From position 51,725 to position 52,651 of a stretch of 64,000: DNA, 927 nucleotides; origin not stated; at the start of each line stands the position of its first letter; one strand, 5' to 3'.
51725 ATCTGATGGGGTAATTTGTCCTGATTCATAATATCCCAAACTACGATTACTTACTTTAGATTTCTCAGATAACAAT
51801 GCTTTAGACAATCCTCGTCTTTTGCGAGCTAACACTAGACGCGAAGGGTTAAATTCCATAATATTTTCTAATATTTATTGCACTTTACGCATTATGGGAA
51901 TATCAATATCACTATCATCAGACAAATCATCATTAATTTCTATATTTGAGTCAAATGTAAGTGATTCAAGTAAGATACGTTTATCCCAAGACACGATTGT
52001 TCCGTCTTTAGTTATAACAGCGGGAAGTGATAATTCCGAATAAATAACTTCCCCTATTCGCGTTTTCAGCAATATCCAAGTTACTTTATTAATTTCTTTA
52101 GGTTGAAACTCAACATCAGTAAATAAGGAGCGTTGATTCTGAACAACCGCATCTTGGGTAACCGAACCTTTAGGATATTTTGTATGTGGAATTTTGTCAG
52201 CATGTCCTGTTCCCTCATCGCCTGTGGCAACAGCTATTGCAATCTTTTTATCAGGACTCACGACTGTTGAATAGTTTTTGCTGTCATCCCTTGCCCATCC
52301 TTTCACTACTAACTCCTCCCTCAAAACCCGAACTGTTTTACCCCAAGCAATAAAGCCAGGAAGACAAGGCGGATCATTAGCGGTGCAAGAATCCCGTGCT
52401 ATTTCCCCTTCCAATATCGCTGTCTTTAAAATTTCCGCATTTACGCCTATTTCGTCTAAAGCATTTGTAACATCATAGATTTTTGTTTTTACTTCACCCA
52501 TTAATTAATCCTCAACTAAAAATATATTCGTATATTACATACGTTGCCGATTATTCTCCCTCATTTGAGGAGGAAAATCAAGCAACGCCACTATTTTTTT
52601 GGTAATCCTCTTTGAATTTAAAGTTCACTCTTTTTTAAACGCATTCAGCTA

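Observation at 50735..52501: Uncharacterised 208-aa gene coupled to an XRE-ImmA/IrrE fusion: candidate toxin/effector plus protease-repressor module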

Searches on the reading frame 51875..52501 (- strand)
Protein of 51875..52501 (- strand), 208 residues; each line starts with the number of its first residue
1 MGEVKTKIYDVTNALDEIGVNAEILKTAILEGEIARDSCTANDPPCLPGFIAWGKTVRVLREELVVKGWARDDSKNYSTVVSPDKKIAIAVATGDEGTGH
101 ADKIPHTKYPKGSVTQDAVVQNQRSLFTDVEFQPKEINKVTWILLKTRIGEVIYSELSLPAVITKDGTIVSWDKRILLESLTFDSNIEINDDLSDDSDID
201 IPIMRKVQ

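Call 3: search_protein_families(library=pfam, proteins=[window:51875-52501:-], max_evalue=0.1)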
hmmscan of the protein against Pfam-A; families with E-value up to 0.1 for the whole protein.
window:51875-52501:- (208 aa): 0 families

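Call 4: search_protein_families(library=padloc, proteins=[window:51875-52501:-], max_evalue=0.1)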
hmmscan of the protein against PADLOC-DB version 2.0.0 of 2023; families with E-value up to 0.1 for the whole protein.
window:51875-52501:- (208 aa): 2 families
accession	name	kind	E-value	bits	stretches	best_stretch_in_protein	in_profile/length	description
PDLC03935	RmrT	-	9.8e-55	183.5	1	9-206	10-206/207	-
PDLC03932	RmrT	-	4.6e-15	53.7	1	9-206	13-208/209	-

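Call 5: search_protein_families(library=ncbifam, proteins=[window:51875-52501:-], max_evalue=0.1)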
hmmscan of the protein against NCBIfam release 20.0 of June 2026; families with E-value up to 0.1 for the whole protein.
window:51875-52501:- (208 aa): 0 families

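Call 10: find_homologous_proteins(query=window:51875-52498:-, max_evalue=0.001)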
Query window:51875-52498:- (207 aa): 99 proteins with E <= 0.001 among 365 candidates.
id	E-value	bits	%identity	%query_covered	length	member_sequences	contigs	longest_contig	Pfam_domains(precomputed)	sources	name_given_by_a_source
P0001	3.6e-131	453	100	100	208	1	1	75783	-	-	-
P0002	1.1e-69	252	55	100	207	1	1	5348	-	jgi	jgi:hypothetical protein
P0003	2.2e-65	238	55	98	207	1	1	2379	-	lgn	-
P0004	3.1e-64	234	54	98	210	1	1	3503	-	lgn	-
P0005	2.2e-61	225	52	98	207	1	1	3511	-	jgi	jgi:hypothetical protein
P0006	8.1e-61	223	52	98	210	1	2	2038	-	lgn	-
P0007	9.0e-61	223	50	98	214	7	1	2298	-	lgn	-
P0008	1.1e-58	216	53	98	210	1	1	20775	-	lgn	-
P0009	2.4e-58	215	53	98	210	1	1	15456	-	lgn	-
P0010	2.8e-58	215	52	98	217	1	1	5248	-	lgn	-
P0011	6.6e-58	214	51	99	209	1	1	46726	-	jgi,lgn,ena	-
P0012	9.3e-58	213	52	98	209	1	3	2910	-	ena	-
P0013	1.3e-57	213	52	98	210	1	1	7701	-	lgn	-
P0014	1.6e-57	212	50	98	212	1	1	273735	-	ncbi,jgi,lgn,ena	ncbi:MAG TPA: hypothetical protein VF544_14095 [Pyrinomonadaceae bacterium]|jgi:hypothetical protein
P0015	2.0e-57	212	51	98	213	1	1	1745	-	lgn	-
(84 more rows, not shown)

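Call 13: search_solved_structures(query=A1, max_evalue=10)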
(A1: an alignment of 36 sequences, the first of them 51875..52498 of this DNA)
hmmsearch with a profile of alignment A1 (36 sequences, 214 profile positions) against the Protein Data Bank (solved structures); distinct sequences matched with E-value up to 10: 2.
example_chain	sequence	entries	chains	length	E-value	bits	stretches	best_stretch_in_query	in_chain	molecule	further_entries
8eon_A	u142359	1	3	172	1.2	11.6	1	5-51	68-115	Baseplate component gp37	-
9b45_S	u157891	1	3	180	1.4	11.5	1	5-51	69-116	gp38 Ripcord-1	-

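Call 14: search_protein_families(library=phrogs, proteins=[window:51875-52501:-], max_evalue=0.1)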
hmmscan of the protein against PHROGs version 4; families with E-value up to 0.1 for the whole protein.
window:51875-52501:- (208 aa): 0 families

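Call 17: find_related_loci(query=A2, collection=genome_contigs, flank=6000)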
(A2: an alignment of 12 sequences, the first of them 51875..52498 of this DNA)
Query A2 (207 aa) in genome_contigs; peptide patterns used: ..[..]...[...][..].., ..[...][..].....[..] (x = any residue, [..] = any of these).
133 stretches matched a pattern; 40 encode a relative of the query (tblastn E <= 1e-3); 40 distinct loci.
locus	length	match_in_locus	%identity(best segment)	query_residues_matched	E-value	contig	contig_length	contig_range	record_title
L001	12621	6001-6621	50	3-205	2e-64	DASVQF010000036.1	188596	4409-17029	MAG TPA_asm: Pyrinomonadaceae bacterium isolate SMAG_U3200 k141_140526, whole genome shotgun sequence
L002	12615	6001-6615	50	3-205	5e-62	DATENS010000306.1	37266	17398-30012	MAG TPA_asm: Pyrinomonadaceae bacterium isolate SMAG_U8975 k141_121432, whole genome shotgun sequence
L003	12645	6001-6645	45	3-207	3e-52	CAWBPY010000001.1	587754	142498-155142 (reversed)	MAG: uncultured Acidobacteriota bacterium isolate MFD09206.bin.1.119 genome assembly, contig: contig_13913, whole genome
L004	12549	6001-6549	46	5-183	7e-49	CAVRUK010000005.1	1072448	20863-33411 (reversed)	MAG: uncultured delta proteobacterium isolate MFD02248.bin.1.51 genome assembly, contig: contig_7132, whole genome shotg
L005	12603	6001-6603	44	14-207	2e-48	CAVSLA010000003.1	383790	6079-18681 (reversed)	MAG: uncultured Acidobacteriota bacterium isolate MFD09206.bin.1.227 genome assembly, contig: contig_3649, whole genome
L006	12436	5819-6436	43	3-206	3e-47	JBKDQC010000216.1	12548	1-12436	MAG: Deltaproteobacteria bacterium isolate samp_2153_concoct_538 samp_2153_699545, whole genome shotgun sequence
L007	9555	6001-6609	44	9-200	3e-46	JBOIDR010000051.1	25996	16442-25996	MAG: Gammaproteobacteria bacterium isolate SD8036_maxbin2.bin.2 NODE_768_length_25996_cov_28.607020, whole genome shotgu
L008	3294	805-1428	44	3-200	2e-46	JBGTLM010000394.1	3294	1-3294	MAG: Pyrinomonadaceae bacterium isolate JTS-RE337 k141_7278633, whole genome shotgun sequence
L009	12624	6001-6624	44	9-206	1e-45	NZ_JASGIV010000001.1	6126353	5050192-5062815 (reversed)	MAG: Roseateles sp. isolate 5N037 JMF-2111-06-0005.ont.bin.37_0, whole genome shotgun sequence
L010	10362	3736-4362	43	9-206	6e-46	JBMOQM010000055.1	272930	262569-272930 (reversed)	MAG: Pseudomonadota bacterium isolate Betzabe_MAG154 MAG154_55, whole genome shotgun sequence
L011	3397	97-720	42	3-200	3e-45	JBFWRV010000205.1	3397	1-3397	MAG: Hyphomicrobiaceae bacterium isolate CA_2019_TPBF_214 NODE_106279_length_3397_cov_2.170031_TPBF, whole genome shotgu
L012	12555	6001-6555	45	9-183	5e-45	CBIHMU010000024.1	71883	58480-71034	MAG TPA_asm: uncultured Burkholderiales bacterium isolate SRR17255057_binner13_Refined_21 genome assembly, contig: ERZ27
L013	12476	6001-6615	44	9-206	1e-44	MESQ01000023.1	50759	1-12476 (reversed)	MAG: Burkholderiales bacterium RIFOXYD12_FULL_59_19 rifoxyd3_full_scaffold_165, whole genome shotgun sequence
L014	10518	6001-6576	44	14-204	1e-43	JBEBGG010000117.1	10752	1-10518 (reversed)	MAG: Vicinamibacterales bacterium isolate ASF_16 NODE_3899_length_10752_cov_2.869802, whole genome shotgun sequence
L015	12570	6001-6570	42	8-186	2e-43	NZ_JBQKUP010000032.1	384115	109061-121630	Nitrospira sp. T9 6587_E_k141_129, whole genome shotgun sequence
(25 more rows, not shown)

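Call 20: predict_structure(alignment_id=A1)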
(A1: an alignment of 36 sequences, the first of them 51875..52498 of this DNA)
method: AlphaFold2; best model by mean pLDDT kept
length: 207 residues; sequences in the alignment: 36
mean_pLDDT: 90.5   pTM: 0.84
mean pLDDT of the five models: 90.5, 89.4, 88.9, 88.8, 88.6
residues with pLDDT >= 90: 164; 70-90: 14; 50-70: 27; < 50: 2
segments of 3 or more residues with pLDDT < 50: none
pLDDT, mean of each block of 10 residues (from residue 1): 92 97 98 95 95 98 98 95 97 98 96 93 78 73 97 98 96 98 73 61 67
secondary structure, 60 per line:
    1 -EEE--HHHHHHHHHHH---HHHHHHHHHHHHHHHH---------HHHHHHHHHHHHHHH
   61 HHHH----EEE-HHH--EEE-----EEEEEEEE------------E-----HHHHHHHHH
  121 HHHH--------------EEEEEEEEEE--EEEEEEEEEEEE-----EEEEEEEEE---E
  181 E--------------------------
elements in order: E2-4 H7-17 H21-36 H46-64 E69-71 E78-80 E86-93 H112-124 E139-148 E151-162 E168-176

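Call 22: fold_search(model_id=the predicted structure, library=pdb)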
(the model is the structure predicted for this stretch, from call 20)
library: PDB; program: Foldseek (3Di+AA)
matches with E <= 10: 627; with E <= 0.001: 0
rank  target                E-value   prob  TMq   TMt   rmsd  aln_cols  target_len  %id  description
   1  8c5v_A                1.7e-02  0.15  0.14  0.09  19.4       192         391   10  Chemotaxis core signalling unit from E protein lysed E. coli cells (released 2023-09-13)
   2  9jfj_B                2.1e-02  0.16  0.15  0.14  21.4       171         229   12  Crystal structure of the cytoplasmic domain of ZraS in ADP-bound form (released 2025-03-26)
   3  9jfj_A                3.9e-02  0.14  0.15  0.14  20.2       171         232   11  Crystal structure of the cytoplasmic domain of ZraS in ADP-bound form (released 2025-03-26)
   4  3ehj_A                4.2e-02  0.14  0.15  0.15  17.4       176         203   10  Crystal structure of DesKC-H188V in complex with AMP-PCP (released 2009-09-15)
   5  8a4c_C                4.7e-02  0.69  0.32  0.33   8.1       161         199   10  Structure of human Rep15:Rab3B complex. (released 2022-08-10)
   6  4xiv_A                5.3e-02  0.10  0.13  0.11  19.4       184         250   14  Kinase and Dimerization (P3P4) of the Thermotoga maritima CheA kinase (released 2015-11-04)
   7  4xiv_B                5.6e-02  0.08  0.13  0.11  19.5       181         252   13  Kinase and Dimerization (P3P4) of the Thermotoga maritima CheA kinase (released 2015-11-04)
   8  6s1k_A                6.0e-02  0.10  0.13  0.09  17.3       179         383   12  E. coli Core Signaling Unit, carrying QQQQ receptor mutation (released 2020-01-22)
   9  1b3q_A                6.0e-02  0.08  0.13  0.08  18.2       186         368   14  CRYSTAL STRUCTURE OF CHEA-289, A SIGNAL TRANSDUCING HISTIDINE KINASE (released 1999-12-15)
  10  4tkd_D                6.4e-02  0.75  0.28  0.43   5.3       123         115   12  Sulfolobus solfataricus HJC mutants (released 2015-08-12)
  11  4u7o_B                6.7e-02  0.10  0.15  0.15  16.2       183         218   11  Active histidine kinase bound with ATP (released 2015-09-02)
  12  4u7n_A                8.1e-02  0.09  0.15  0.14  20.7       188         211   12  Inactive structure of histidine kinase (released 2015-09-02)
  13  5c93_B                9.1e-02  0.10  0.15  0.14  15.6       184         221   10  Histidine kinase with ATP (released 2016-07-27)
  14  8a4b_A                9.7e-02  0.44  0.30  0.30   9.4       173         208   13  Structure of human Rep15:Rab3B_Q81L complex. (released 2022-08-10)
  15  1b3q_B                1.1e-01  0.08  0.16  0.10  20.0       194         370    8  CRYSTAL STRUCTURE OF CHEA-289, A SIGNAL TRANSDUCING HISTIDINE KINASE (released 1999-12-15)
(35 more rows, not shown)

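Call 28: fold_search(model_id=the predicted structure, library=viral)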
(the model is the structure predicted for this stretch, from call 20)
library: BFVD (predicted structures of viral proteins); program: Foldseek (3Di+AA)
matches with E <= 10: 717; with E <= 0.001: 0
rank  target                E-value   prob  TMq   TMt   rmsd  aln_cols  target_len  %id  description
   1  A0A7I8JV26            9.7e-03  0.94  0.33  0.43   9.6       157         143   13  (no name in the UniProt tables at hand)
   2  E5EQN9                9.7e-03  0.90  0.33  0.30   6.6       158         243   11  (no name in the UniProt tables at hand)
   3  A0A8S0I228            1.7e-02  0.54  0.28  0.27  11.0       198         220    8  (no name in the UniProt tables at hand)
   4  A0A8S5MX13            2.1e-02  0.11  0.11  0.13  16.7       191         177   11  Uncharacterized protein [Myoviridae sp. ct3wi9]
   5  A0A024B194            3.4e-02  0.15  0.16  0.11  15.5       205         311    9  Exopolyphosphatase [Bacillus phage Hakuna]
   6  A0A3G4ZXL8            6.3e-02  0.09  0.15  0.05  20.9       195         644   11  histidine kinase [Edafosvirus sp.]
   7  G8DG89                8.0e-02  0.10  0.14  0.15  25.4       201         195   11  (no name in the UniProt tables at hand)
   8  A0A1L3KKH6            8.0e-02  0.09  0.18  0.09  20.4       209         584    8  (no name in the UniProt tables at hand)
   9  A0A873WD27            1.7e-01  0.11  0.13  0.17  14.2       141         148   11  Uncharacterized protein [Klebsiella phage Miami]
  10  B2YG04                1.9e-01  0.15  0.20  0.24  10.8       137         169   12  PD-(D/E)XK endonuclease-like domain-containing protein [Musca hytrovirus(isolate Musca domestica/United States/Boucias/-)]
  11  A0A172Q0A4            2.0e-01  0.08  0.13  0.10  12.8       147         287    8  Putative DHD superfamily phosphohydrolase [Acinetobacter phage vB_AbaM_ME3]
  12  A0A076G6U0            2.7e-01  0.08  0.16  0.12  13.8       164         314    4  Exopolyphosphatase [Bacillus phage Bobb]
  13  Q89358                2.7e-01  0.08  0.12  0.26  10.3       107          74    9  Uncharacterized protein [Paramecium bursaria Chlorella virus 1]
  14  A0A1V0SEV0            2.7e-01  0.08  0.16  0.08  13.5       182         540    8  Uncharacterized protein [Hokovirus HKV1]
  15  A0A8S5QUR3            2.8e-01  0.16  0.23  0.16  27.3       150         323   11  Uncharacterized protein [Siphoviridae sp. ctzSN25]
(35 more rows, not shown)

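Call 37: search_protein_families(library=pfam, alignment_id=A1, max_evalue=1)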
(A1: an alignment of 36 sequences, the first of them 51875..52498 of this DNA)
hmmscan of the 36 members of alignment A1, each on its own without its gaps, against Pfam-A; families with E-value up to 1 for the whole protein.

A. member 1, window:51875-52498:- (207 aa): 0 families

B. families by the number of members that match (of 36 scanned): 5 families
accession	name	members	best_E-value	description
PF12727.12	PBP_like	2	0.19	PBP superfamily domain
PF12473.13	DUF3694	1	0.088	Kinesin protein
PF04151.21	PPC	1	0.095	Bacterial pre-peptidase C-terminal domain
PF18156.6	pPIWI_RE_Y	1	0.11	pPIWI_RE three-gene island domain Y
PF14353.12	CpXC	1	0.19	CpXC protein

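Call 50: search_protein_families(library=padloc, alignment_id=A3, max_evalue=0.00001)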
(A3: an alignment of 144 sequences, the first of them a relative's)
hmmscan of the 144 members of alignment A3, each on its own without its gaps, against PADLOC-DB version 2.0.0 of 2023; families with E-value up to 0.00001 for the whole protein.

A. member 1, L001:5521-5862:+ (114 aa): 0 families

B. families by the number of members that match (of 144 scanned): 362 families (the first 25 are shown)
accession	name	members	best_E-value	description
PDLC04134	mad2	8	5.3e-21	mads_2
PDLC03338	MTase_II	7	4.5e-53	Type II methyltransferase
PDLC03335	MTase_II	7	1.6e-32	Type II methyltransferase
PDLC03248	MTase_II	7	7.6e-20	Type II methyltransferase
PDLC03293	MTase_II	7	7.7e-16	Type II methyltransferase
PDLC03267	MTase_II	7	1.3e-14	Type II methyltransferase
PDLC03313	MTase_II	6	6.4e-262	Type II methyltransferase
PDLC03630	REase_MTase_IIG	6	3.4e-75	Type IIG restriction enzyme-methyltransferase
PDLC02529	PglX|PglXI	6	2.5e-21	PglX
PDLC03235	MTase_II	6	3e-14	Type II methyltransferase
PDLC03348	MTase_II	6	3.3e-11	Type II methyltransferase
PDLC02527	PglX|PglXI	6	2.7e-08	PglX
PDLC03719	oMTase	6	2.8e-08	orphan methyltransferase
PDLC03226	MTase_II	5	1.2e-33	Type II methyltransferase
PDLC03604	REase_MTase_IIG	5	1.2e-26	Type IIG restriction enzyme-methyltransferase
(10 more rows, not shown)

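Call 51: search_protein_families(library=pfam, alignment_id=A3, max_evalue=0.00001)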
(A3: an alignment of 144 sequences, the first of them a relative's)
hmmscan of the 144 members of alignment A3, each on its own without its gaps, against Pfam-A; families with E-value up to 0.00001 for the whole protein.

A. member 1, L001:5521-5862:+ (114 aa): 0 families

B. families by the number of members that match (of 144 scanned): 103 families (the first 25 are shown)
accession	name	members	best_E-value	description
PF07669.17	Eco57I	7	3e-24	Eco57I restriction-modification methylase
PF12950.13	TaqI_C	5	3.2e-08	TaqI-like C-terminal specificity domain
PF04555.19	XhoI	4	1.7e-102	Restriction endonuclease XhoI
PF00580.27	UvrD-helicase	4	2e-32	UvrD/REP helicase N-terminal domain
PF13245.12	AAA_19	4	3.9e-15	AAA domain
PF13361.12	UvrD_C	3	5.6e-27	UvrD-like helicase C-terminal domain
PF01609.27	DDE_Tnp_1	3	1.3e-23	Transposase DDE domain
PF06114.19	Peptidase_M78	3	1.9e-23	IrrE N-terminal-like domain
PF00589.27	Phage_integrase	3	1.8e-17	Phage integrase family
PF13538.12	UvrD_C_2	3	5.5e-12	UvrD-like helicase C-terminal domain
PF07506.17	RepB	2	8.8e-43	RepB plasmid partitioning protein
PF00069.31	Pkinase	2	4.1e-39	Protein kinase domain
PF13286.11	HD_assoc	2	2.9e-28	Phosphohydrolase-associated domain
PF07714.23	PK_Tyr_Ser-Thr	2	3.2e-20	Protein tyrosine and serine/threonine kinase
PF13304.12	AAA_21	2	2.7e-18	AAA domain, putative AbiEii toxin, Type IV TA system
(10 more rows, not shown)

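Call 53: search_dna_similar(query=window:51875-52498:-, collection=plasmids, mode=protein, max_evalue=0.001, max_rows=15)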
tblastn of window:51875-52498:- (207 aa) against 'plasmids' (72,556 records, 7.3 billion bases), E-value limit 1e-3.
Records with a match: 36; places in all: 38; records where one place covers at least 80% of the query: 28.
Best place of each record, by identity: <60% 36.
By first word of the organism name: Streptomyces 13; Rhodococcus 4; Agrobacterium 3; Rhizobium 3; Burkholderia 1; Methylocystis 1; Sphingomonas 1; Pelobacter 1; Methylocaldum 1; Mesorhizobium 1; and 7 more.
By predicted mobility (MOB-suite, as given by PLSDB): non-mobilizable 22; mobilizable 8; conjugative 6.
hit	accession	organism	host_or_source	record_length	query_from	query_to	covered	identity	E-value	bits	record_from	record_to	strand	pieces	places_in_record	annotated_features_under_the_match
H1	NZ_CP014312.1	Burkholderia sp. PAMC 26561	single cell,lichen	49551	10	182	84%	47.2%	2e-39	149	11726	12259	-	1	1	hypothetical protein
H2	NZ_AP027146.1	Methylocystis iwaonis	-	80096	2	182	87%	42.7%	4e-35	137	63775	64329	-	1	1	hypothetical protein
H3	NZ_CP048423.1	Sphingomonas insulae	Cell,soil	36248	3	179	86%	43.2%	2e-31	127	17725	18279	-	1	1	hypothetical protein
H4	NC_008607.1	Pelobacter propionicus DSM 2379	-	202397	3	177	85%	43.2%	2e-36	141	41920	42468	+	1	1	hypothetical protein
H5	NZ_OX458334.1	Methylocaldum szegediense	-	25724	9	180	83%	41.7%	4e-32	129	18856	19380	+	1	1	hypothetical protein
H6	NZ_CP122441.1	Mesorhizobium sp. WSM4875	Cicer arietinum kabuli,cell culture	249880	10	182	84%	39.0%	1e-28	119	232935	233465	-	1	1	hypothetical protein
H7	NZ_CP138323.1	Agrobacterium fabrum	Blueberry,Crown gall tissues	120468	9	177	82%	39.3%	2e-25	109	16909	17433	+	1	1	hypothetical protein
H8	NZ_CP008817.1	Brucella anthropi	-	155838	9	177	82%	38.8%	7e-25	108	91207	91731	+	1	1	hypothetical protein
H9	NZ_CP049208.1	Agrobacterium rubi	Raspberry,cell culture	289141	9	177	82%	38.8%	7e-25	108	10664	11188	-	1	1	hypothetical protein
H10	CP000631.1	Rhizobium rhizogenes K84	-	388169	3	177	85%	36.8%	5e-25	108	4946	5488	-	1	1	conserved hypothetical protein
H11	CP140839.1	Rhizobium beringeri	Trifolium pratense,whole organism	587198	8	177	82%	33.0%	4e-15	80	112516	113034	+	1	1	hypothetical protein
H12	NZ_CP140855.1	Rhizobium beringeri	Trifolium pratense,whole organism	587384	8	177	82%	33.0%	1e-14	79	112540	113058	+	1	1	hypothetical protein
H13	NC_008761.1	Polaromonas naphthalenivorans CJ2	-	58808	14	182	82%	32.9%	1e-15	82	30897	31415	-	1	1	hypothetical protein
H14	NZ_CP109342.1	Streptomyces anulatus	-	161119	5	177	84%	32.0%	1e-7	58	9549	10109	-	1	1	hypothetical protein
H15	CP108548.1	Streptomyces globisporus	-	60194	5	177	84%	31.4%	4e-7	57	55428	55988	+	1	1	hypothetical protein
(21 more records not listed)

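Call 54: search_dna_similar(query=window:51875-52498:-, collection=phages, mode=protein, max_evalue=0.001, max_rows=15)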
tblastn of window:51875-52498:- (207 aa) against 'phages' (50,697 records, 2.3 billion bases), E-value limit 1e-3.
Records with a match: 2; places in all: 2; records where one place covers at least 80% of the query: 2.
Best place of each record, by identity: <60% 2.
By first word of the organism name: Acinetobacter 2.
By host as written in the record: - 2.
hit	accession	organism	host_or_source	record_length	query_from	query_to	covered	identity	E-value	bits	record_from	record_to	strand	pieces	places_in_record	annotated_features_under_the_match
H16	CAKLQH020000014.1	Acinetobacter phage MD-2021a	not known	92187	17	182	80%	27.1%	9e-10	63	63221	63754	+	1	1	Uncharacterised protein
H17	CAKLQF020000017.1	Acinetobacter phage MD-2021a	not known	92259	17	182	80%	27.1%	9e-10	63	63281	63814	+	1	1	Uncharacterised protein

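Call 55: get_annotated_region(hit=H4, flank=4000)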
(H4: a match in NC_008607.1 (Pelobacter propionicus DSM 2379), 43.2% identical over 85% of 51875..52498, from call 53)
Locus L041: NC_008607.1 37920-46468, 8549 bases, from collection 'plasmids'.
description: Pelobacter propionicus DSM 2379 plasmid pPRO1, complete sequence
organism: Pelobacter propionicus DSM 2379 (NCBI taxid 338966)
taxonomy: Bacteria; Thermodesulfobacteriota; Desulfuromonadia; Desulfuromonadales; Desulfuromonadaceae; Pelobacter; Pelobacter propionicus; Pelobacter propionicus DSM 2379
host: -; source: -; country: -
typing (MOB-suite, as given by PLSDB): non-mobilizable; replicon rep_cluster_1677; mating-pair formation MPF_F
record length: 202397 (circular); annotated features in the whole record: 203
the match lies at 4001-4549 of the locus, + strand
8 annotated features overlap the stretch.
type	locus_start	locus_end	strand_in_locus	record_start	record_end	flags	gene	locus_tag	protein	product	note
CDS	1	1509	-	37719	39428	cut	-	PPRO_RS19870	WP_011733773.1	DUF3560 domain-containing protein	-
CDS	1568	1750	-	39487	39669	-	-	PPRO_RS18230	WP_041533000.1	hypothetical protein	-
CDS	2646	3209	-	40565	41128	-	-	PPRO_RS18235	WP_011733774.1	thermonuclease family protein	-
CDS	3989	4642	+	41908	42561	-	-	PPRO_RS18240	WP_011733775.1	hypothetical protein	-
CDS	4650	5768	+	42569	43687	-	-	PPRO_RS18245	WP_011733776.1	XRE family transcriptional regulator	-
CDS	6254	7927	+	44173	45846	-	-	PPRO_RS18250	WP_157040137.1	hypothetical protein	-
CDS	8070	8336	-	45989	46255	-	-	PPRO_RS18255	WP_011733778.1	hypothetical protein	-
CDS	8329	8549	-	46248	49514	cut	-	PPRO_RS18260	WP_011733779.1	DNA methyltransferase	-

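Call 61: search_protein_representatives(alignment_id=A1)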
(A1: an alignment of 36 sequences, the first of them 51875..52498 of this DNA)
Query: 36 sequences, 214 profile positions. Proteins with E-value up to 0.001 (for the whole library): 2682; up to 1e-10: 2219; up to 1e-30: 1055. The best 150 are listed.
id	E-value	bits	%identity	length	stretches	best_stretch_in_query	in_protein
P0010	9.9e-83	293.1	-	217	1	3-213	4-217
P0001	4.7e-79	281.1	-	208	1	4-212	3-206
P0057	9.6e-78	276.8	-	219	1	3-213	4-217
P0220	1.7e-72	259.7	-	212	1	3-213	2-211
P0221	1.4e-70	253.4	-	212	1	3-213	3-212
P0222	1.5e-70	253.3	-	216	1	5-213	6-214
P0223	3.9e-69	248.7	-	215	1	1-213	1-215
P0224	1.5e-67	243.4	-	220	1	3-213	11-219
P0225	3.8e-67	242.1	-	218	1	3-213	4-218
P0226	7.6e-67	241.2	-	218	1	6-213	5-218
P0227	2.7e-66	239.4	-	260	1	4-213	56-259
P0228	3.0e-66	239.2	-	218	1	2-213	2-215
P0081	3.2e-66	239.1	-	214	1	1-213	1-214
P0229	5.3e-66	238.4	-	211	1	3-213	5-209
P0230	6.5e-66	238.1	-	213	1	3-212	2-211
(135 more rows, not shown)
